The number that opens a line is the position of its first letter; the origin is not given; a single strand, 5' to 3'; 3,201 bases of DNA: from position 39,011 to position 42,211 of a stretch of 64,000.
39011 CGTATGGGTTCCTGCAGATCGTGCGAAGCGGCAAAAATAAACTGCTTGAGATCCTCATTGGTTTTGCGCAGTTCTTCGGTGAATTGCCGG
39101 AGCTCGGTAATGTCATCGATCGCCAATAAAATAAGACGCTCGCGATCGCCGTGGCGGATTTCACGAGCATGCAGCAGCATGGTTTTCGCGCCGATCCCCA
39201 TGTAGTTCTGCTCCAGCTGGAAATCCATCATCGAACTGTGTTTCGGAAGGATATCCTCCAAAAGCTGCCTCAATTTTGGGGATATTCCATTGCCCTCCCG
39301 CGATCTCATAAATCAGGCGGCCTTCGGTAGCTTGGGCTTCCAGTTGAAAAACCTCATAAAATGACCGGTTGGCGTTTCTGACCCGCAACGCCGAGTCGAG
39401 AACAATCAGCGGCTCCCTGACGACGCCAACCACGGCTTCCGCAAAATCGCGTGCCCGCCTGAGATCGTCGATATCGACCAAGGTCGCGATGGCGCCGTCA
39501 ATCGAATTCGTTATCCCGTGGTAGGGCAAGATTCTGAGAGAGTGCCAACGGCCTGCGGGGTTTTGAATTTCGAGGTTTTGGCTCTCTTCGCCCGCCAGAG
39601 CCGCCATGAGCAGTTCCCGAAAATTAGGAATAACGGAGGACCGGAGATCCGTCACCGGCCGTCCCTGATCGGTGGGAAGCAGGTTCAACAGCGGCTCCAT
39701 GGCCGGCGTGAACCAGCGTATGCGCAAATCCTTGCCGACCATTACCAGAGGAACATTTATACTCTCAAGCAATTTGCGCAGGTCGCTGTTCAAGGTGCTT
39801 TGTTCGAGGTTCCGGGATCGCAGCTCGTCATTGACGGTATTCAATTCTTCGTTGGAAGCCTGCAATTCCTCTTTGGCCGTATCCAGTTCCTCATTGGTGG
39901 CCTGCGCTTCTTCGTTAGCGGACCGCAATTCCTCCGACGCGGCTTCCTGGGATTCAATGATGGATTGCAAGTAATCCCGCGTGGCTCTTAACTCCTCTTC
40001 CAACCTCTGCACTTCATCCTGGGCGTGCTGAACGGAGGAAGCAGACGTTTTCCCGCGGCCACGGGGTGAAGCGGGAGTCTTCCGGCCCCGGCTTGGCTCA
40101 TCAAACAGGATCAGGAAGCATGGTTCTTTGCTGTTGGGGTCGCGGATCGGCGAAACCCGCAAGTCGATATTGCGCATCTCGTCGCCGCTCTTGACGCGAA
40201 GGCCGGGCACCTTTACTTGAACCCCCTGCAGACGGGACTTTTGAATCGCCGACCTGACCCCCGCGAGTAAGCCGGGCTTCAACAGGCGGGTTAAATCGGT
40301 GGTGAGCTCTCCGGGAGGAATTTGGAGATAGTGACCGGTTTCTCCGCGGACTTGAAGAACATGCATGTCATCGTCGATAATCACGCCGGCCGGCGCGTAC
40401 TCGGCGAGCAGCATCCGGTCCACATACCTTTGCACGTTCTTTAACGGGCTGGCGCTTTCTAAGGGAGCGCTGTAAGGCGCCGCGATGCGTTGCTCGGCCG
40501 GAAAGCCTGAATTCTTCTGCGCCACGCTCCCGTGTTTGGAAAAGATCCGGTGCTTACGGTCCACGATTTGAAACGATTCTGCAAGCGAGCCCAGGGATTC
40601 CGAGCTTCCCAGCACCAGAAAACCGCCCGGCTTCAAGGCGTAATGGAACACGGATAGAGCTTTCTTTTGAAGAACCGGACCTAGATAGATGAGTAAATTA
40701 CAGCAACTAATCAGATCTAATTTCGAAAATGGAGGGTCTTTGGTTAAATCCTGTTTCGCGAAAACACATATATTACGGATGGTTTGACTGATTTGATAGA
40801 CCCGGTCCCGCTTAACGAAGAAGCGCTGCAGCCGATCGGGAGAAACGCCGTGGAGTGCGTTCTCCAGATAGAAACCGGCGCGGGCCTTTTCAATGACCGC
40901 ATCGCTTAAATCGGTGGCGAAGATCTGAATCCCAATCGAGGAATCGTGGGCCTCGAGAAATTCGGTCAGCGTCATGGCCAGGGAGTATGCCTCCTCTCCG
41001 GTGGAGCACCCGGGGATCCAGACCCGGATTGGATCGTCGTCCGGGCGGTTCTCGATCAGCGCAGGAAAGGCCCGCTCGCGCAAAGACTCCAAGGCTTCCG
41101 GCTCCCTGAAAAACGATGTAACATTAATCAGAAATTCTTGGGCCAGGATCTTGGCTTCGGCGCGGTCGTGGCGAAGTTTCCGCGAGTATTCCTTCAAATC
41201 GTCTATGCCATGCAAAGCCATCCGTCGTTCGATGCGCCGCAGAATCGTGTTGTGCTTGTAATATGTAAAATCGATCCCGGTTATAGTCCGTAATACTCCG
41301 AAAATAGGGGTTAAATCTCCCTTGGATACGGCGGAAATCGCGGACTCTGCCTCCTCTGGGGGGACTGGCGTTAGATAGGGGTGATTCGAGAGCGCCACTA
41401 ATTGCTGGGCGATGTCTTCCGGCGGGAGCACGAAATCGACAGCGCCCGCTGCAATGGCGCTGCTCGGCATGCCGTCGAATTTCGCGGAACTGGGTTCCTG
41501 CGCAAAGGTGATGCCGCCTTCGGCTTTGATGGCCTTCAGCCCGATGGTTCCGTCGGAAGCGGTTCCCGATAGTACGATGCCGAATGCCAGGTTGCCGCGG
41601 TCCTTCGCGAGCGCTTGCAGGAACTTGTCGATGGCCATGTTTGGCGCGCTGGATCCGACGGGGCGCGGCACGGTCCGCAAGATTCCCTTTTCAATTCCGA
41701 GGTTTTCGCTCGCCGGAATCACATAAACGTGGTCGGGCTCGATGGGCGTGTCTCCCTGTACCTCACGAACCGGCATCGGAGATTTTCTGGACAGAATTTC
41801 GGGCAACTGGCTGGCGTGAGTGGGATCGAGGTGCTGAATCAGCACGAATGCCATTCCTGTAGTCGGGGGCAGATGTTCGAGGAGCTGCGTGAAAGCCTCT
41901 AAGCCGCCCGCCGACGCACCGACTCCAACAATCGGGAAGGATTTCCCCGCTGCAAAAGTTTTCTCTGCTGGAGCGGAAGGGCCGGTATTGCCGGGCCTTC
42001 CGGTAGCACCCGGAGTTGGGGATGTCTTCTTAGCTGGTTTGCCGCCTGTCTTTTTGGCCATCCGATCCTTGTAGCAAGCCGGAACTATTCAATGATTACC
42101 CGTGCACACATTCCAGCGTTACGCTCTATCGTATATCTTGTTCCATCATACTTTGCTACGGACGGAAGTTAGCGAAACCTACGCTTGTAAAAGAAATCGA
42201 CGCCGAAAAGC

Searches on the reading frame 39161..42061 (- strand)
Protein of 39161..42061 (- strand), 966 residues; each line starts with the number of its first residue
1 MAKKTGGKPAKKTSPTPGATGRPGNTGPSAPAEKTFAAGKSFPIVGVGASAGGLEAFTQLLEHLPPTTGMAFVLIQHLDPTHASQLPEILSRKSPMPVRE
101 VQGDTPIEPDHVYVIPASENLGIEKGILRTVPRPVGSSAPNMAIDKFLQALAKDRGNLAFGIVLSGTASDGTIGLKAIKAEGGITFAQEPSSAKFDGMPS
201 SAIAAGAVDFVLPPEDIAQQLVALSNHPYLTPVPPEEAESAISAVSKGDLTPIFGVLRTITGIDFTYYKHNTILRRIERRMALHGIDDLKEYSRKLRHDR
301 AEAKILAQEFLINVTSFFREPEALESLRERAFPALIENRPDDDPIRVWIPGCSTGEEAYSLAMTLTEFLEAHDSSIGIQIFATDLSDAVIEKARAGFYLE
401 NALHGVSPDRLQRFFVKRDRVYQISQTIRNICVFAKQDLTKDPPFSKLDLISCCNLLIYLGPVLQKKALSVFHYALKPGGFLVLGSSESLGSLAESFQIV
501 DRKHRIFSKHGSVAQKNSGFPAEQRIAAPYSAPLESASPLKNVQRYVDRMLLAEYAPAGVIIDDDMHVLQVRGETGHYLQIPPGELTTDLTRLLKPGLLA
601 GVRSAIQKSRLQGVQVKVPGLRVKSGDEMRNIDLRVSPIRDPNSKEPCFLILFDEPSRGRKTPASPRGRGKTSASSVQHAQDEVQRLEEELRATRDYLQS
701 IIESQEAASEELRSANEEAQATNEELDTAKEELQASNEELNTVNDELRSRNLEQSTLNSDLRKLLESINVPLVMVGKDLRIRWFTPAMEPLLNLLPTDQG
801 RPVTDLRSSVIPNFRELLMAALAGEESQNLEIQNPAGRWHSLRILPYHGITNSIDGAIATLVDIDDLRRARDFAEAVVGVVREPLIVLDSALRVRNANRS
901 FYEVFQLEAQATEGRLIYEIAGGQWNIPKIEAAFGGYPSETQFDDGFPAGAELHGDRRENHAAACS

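Call 53: search_protein_families(library=pfam, proteins=[window:39161-42061:-], max_evalue=0.0001)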
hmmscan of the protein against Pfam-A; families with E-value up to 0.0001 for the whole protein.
window:39161-42061:- (966 aa): 8 families
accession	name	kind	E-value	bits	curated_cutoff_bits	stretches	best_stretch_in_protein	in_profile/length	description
PF01339.22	CheB_methylest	-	1.9e-54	184.5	24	1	45-221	1-174/174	CheB methylesterase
PF01739.24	CheR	-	1.1e-51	175.5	27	1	313-504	1-193/195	CheR methyltransferase, SAM binding domain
PF13596.12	PAS_10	-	3.8e-22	79.4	22.1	1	762-865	2-106/106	PAS domain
PF03705.20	CheR_N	-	5.8e-14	52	27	1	253-299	6-52/53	CheR methyltransferase, all-alpha domain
PF08448.16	PAS_4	-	5.1e-13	49.6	23.1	1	765-869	1-110/110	PAS fold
PF00989.32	PAS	-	2.4e-06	28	22.6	0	760-863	2-112/113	PAS fold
PF13188.13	PAS_8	-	1.2e-05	25.5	21.8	0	876-915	5-41/65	PAS domain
PF08242.18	Methyltransf_12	-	4.7e-05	24.5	30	0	376-482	19-98/98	Methyltransferase domain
